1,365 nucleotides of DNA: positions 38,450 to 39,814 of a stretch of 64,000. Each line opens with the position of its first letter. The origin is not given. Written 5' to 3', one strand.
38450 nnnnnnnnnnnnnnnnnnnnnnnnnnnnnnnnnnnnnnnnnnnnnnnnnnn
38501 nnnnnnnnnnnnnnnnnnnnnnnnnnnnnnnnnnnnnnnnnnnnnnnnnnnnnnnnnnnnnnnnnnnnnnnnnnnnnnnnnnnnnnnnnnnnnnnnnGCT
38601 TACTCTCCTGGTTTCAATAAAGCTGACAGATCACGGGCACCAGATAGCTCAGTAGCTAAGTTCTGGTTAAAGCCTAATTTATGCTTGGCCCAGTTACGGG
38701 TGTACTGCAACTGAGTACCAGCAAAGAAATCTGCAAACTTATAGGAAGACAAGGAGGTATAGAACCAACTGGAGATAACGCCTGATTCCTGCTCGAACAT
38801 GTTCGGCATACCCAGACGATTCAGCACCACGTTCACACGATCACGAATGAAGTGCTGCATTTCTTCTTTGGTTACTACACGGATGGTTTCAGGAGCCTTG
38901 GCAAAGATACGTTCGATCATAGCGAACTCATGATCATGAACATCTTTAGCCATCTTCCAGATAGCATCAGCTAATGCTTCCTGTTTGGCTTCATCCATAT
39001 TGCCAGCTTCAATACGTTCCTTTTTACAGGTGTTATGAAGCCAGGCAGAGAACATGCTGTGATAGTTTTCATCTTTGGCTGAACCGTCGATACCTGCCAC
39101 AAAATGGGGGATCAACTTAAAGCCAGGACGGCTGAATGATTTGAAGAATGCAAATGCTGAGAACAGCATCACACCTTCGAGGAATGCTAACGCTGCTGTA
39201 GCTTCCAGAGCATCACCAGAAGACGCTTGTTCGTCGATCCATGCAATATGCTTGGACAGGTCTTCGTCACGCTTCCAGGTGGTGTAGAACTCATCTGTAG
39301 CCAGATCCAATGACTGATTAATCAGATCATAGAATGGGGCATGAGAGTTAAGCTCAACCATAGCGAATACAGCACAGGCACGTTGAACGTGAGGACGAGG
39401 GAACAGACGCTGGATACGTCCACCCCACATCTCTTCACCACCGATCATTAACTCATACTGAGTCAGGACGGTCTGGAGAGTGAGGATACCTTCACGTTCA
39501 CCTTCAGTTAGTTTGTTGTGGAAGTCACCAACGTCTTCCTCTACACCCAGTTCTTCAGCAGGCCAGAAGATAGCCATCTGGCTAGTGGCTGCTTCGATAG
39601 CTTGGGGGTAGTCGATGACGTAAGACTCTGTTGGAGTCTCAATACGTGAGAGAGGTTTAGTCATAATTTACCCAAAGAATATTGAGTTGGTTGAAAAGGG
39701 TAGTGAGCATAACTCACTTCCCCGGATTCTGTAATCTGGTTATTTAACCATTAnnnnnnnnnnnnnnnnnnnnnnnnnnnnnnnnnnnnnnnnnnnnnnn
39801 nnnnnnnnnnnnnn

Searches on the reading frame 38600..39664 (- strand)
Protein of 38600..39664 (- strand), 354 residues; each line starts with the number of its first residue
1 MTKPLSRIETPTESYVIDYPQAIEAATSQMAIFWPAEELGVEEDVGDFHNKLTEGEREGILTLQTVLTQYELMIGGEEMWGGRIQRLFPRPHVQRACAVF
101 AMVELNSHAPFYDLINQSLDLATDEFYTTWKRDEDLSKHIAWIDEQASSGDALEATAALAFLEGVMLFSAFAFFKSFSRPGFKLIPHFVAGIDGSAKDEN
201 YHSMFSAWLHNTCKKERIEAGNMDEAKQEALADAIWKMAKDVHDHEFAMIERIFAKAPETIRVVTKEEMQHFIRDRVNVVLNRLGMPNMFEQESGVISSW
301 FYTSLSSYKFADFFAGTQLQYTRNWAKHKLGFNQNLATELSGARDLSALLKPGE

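Call 42: search_protein_families(library=phrogs, proteins=[window:38600-39664:-], max_evalue=0.00001)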
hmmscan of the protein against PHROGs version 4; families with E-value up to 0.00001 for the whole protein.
window:38600-39664:- (354 aa): 2 families
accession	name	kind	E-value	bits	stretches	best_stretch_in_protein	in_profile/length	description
phrog_86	-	DNA, RNA and nucleotide metabolism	1.9e-64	219.2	1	5-327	62-390/504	ribonucleoside diphosphate reductase small subunit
phrog_30939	-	DNA, RNA and nucleotide metabolism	5.2e-54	184.4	1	11-325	13-323/977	ribonucleotide reductase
